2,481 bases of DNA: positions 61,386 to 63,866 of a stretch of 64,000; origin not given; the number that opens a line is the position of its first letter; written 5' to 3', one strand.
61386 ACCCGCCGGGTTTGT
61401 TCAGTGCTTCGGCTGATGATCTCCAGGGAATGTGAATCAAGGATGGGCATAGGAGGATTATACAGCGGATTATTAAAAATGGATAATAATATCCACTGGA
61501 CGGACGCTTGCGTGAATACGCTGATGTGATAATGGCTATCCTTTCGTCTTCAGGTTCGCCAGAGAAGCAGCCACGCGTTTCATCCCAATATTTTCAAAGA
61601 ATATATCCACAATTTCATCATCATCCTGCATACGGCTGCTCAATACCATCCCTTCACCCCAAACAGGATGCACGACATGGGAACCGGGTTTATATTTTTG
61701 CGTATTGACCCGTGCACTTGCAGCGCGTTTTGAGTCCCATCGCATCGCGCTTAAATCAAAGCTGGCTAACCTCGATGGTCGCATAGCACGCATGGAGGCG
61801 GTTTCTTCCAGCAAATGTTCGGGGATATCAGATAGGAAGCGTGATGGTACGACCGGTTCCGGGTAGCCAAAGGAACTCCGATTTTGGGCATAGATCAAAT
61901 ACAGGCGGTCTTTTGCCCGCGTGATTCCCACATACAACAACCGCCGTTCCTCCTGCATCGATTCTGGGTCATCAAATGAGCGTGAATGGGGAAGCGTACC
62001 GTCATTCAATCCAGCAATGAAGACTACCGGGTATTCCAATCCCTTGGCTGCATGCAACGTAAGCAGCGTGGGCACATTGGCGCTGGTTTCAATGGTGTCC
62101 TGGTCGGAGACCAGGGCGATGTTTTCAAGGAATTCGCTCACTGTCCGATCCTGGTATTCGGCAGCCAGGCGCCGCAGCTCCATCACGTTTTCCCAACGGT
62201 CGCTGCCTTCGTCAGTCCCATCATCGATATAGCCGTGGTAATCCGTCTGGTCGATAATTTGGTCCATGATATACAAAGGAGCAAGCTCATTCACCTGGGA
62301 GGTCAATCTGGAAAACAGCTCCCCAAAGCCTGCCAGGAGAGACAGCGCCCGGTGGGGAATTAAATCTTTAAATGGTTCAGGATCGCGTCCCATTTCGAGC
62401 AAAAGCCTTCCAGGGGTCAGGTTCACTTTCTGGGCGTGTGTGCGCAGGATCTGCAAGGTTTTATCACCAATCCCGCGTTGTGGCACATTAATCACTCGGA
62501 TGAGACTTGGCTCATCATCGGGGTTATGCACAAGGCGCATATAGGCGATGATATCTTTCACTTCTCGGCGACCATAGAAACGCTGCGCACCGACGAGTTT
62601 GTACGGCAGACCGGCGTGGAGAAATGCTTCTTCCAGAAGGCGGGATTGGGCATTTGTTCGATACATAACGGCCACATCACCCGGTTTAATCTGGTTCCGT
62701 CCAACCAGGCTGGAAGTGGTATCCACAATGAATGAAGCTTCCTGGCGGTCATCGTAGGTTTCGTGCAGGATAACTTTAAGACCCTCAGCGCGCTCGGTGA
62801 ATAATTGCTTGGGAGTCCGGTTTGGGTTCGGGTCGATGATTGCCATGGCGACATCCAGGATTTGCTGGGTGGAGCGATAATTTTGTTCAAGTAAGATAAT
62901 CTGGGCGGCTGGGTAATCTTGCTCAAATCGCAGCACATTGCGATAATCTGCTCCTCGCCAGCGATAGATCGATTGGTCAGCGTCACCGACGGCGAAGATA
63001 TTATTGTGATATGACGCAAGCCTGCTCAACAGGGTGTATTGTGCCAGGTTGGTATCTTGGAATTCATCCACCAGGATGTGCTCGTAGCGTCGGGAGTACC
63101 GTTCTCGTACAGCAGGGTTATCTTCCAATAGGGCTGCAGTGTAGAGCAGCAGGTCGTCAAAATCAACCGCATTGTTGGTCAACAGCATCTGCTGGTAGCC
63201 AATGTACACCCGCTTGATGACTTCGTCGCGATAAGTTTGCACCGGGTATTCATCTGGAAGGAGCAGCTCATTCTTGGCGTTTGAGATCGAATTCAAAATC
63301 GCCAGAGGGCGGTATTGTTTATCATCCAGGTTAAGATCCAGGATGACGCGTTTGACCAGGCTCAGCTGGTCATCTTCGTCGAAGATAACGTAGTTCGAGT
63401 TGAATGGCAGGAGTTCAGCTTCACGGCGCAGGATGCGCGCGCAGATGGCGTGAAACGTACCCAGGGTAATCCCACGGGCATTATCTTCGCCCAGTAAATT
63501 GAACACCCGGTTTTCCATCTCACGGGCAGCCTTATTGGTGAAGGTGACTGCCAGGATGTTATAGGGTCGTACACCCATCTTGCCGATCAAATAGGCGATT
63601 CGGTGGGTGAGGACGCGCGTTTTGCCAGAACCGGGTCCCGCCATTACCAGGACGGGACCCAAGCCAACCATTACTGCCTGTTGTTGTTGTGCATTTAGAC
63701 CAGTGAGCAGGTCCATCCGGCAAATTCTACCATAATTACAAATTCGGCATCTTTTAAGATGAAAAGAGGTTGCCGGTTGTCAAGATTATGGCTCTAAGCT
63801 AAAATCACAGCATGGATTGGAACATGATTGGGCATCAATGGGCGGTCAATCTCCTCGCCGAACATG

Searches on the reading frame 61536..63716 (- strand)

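Call 16: search_protein_families(library=pfam, proteins=[window:61536-63716:-], max_evalue=0.001)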
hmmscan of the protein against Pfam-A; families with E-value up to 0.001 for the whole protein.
window:61536-63716:- (726 aa): 7 families
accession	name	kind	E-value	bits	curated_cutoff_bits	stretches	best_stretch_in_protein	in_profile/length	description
PF00580.27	UvrD-helicase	-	1.7e-91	307.1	23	1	7-269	1-271/271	UvrD/REP helicase N-terminal domain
PF13361.12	UvrD_C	-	4.1e-74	250.5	25.6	1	274-611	1-349/350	UvrD-like helicase C-terminal domain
PF13245.12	AAA_19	-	1.1e-24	87.6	25.1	1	11-252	1-132/134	AAA domain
PF13538.12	UvrD_C_2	-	2.8e-12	46.8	27.4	1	551-608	4-52/52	UvrD-like helicase C-terminal domain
PF21196.3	PcrA_UvrD_tudor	-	2e-07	31.2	23.9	1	678-720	2-44/48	PcrA/UvrD tudor domain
PF01443.25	Viral_helicase1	-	6.7e-05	23.2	21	0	536-607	165-226/228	Viral superfamily 1 RNA helicase core domain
PF13604.12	AAA_30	-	0.00014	22.1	27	0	7-70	2-65/191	AAA domain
